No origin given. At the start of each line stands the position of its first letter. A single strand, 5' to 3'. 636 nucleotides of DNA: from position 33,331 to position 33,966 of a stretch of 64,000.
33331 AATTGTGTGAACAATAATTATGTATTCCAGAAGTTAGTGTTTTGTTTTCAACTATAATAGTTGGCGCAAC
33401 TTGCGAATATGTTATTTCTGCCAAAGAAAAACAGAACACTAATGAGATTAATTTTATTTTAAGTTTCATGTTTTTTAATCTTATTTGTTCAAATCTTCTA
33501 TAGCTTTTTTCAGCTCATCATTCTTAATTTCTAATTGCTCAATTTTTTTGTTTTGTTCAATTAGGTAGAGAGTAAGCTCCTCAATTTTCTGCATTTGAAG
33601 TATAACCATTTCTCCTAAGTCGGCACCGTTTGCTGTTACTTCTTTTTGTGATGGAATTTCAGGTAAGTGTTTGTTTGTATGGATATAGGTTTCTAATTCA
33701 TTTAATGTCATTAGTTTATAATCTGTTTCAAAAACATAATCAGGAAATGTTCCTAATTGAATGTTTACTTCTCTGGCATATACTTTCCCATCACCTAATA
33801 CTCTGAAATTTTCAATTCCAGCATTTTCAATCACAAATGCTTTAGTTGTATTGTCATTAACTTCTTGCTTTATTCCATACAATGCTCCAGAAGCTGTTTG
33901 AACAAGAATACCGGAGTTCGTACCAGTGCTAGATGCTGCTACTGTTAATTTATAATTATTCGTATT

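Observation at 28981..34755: Compositionally foreign 5.7-kb island: anchorless YadA-head-like protein + GH-like T9SS cargo + two beta-barrel paralogs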

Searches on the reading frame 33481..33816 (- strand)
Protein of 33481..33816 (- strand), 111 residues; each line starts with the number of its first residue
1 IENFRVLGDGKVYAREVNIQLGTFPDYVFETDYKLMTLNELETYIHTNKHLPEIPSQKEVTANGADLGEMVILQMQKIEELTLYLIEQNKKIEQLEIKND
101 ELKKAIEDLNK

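Call 72: search_solved_structures(query=A5, max_evalue=10)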
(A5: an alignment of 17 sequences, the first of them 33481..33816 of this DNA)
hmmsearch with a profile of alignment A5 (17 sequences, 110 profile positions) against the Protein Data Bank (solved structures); distinct sequences matched with E-value up to 10: 9.
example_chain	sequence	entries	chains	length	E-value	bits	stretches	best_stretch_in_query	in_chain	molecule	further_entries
9ijj_b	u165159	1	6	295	0.28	14.3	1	19-73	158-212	Spermatogenesis-associated protein 4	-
8oo6_A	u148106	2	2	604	0.49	13.5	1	51-106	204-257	DNA polymerase I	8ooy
1d9d_A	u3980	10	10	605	0.49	13.5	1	51-106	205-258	DNA POLYMERASE I | PROTEIN (DNA POLYMERASE I KLENOW FRAGMENT (E.C.2.7.7.7)) | PROTEIN (DNA POLYMERASE I-KLENOW FRAGMENT (E.C.2.7.7.7))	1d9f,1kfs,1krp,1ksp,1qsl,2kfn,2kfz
1dpi_A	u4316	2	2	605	0.49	13.5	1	51-106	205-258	DNA POLYMERASE I KLENOW FRAGMENT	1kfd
1kln_A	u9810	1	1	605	0.49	13.5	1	51-106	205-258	PROTEIN (DNA POLYMERASE I KLENOW FRAGMENT (E.C.2.7.7.7))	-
1d8y_A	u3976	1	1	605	0.49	13.5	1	51-106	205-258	DNA POLYMERASE I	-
12bm_C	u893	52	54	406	2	11.5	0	71-109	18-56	26S protease regulatory subunit 8 | 26S proteasome regulatory subunit 8 | RPT6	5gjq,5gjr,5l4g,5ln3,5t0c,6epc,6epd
5vgz_C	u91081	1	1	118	2.2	11.4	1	73-109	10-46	26S proteasome regulatory subunit 8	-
5vfs_C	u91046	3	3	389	2.7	11.1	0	73-109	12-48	26S proteasome regulatory subunit 8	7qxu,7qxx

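Call 73: search_protein_families(library=pfam, alignment_id=A5, max_evalue=1)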
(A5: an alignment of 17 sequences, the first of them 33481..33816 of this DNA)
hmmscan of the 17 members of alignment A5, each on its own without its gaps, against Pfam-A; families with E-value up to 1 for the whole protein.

A. member 1, window:33481-33816:- (111 aa): 3 families
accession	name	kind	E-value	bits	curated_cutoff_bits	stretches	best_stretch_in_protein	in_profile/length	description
PF04102.17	SlyX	-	0.022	15.8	30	1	68-110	9-51/67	SlyX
PF24644.1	DUF7638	-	0.062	13.8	27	1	20-95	30-102/106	Domain of unknown function (DUF7638)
PF04977.20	DivIC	-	0.18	12.1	28.9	1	77-110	18-51/80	Septum formation initiator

B. families by the number of members that match (of 17 scanned): 26 families (the first 25 are shown)
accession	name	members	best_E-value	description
PF04102.17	SlyX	6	0.00098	SlyX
PF04977.20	DivIC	3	0.0017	Septum formation initiator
PF03457.19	HA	3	0.011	Helicase associated domain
PF15905.10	HMMR_N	1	0.0053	Hyaluronan mediated motility receptor N-terminal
PF07097.16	DUF1359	1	0.013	Protein of unknown function (DUF1359)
PF18035.6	Bap31_Bap29_C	1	0.015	Bap31/Bap29 cytoplasmic coiled-coil domain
PF01166.23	TSC22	1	0.02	TSC-22/dip/bun family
PF11932.13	DUF3450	1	0.02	Protein of unknown function (DUF3450)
PF00170.26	bZIP_1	1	0.032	bZIP transcription factor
PF17082.10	Spc29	1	0.035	Spindle Pole Component 29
PF12329.13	TMF_DNA_bd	1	0.042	TATA element modulatory factor 1 DNA binding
PF08336.16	P4Ha_N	1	0.059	Prolyl 4-Hydroxylase alpha-subunit, N-terminal region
PF24644.1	DUF7638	1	0.062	Domain of unknown function (DUF7638)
PF06156.18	YabA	1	0.068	Initiation control protein YabA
PF02183.23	HALZ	1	0.07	Homeobox associated leucine zipper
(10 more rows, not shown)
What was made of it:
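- Closest known: Trimeric autotransporter adhesins. Different: The protein is short (392 aa), and its conserved C-terminal module is unknown in TAAs (calls 72, 73).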

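Call 81: find_related_loci(query=A5, collection=viral_contigs, flank=6000)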
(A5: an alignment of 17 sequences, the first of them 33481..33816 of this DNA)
Query A5 (111 aa) in viral_contigs; peptide patterns used: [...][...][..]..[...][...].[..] (x = any residue, [..] = any of these).
113 stretches matched a pattern; 34 encode a relative of the query (tblastn E <= 1e-3); 32 distinct loci.
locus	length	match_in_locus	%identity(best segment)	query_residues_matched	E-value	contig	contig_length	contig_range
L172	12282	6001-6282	46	9-103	2e-25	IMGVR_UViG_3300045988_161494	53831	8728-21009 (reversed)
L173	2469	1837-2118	47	9-103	9e-25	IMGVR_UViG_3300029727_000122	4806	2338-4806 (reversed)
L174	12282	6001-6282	47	9-103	1e-24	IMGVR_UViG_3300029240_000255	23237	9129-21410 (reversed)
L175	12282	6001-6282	45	9-109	2e-24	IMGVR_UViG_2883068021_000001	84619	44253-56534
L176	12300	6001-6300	46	9-108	5e-24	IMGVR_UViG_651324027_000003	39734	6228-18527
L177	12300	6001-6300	46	9-109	5e-23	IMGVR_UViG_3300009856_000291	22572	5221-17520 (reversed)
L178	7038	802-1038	51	9-87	1e-22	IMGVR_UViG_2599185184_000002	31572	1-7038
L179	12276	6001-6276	45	9-103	6e-22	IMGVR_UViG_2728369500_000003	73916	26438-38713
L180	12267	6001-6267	44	9-98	3e-21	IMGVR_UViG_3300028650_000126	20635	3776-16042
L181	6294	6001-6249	46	25-104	7e-20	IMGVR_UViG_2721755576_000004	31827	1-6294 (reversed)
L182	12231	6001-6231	47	25-100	1e-19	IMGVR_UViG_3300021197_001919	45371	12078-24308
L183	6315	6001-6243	46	24-104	1e-19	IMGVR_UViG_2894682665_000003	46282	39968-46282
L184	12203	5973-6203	44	21-96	1e-18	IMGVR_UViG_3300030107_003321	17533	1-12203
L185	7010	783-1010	44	25-100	4e-18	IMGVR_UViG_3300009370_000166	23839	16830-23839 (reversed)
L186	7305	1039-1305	43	10-98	6e-18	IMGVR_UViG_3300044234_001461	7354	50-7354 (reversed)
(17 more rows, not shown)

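Call 98: search_protein_families(library=ncbifam, proteins=[L172:6293-7159:+, L179:6358-6816:+], max_evalue=0.01)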
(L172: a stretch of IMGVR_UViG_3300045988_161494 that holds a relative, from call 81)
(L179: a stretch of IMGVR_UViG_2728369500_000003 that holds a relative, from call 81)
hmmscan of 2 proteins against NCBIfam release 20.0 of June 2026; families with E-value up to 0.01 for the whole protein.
L172:6293-7159:+ (288 aa): 2 families
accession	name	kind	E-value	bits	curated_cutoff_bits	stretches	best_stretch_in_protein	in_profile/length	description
TIGR04183.1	Por_Secre_tail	domain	1.2e-05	25.2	23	1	236-287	23-72/72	T9SS type A sorting domain-containing protein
NF038113.1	T9SSA_dep_M36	equivalog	6.7e-05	21.2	885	1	175-287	765-869/869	T9SS-dependent M36 family metallopeptidase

L179:6358-6816:+ (152 aa): 0 families
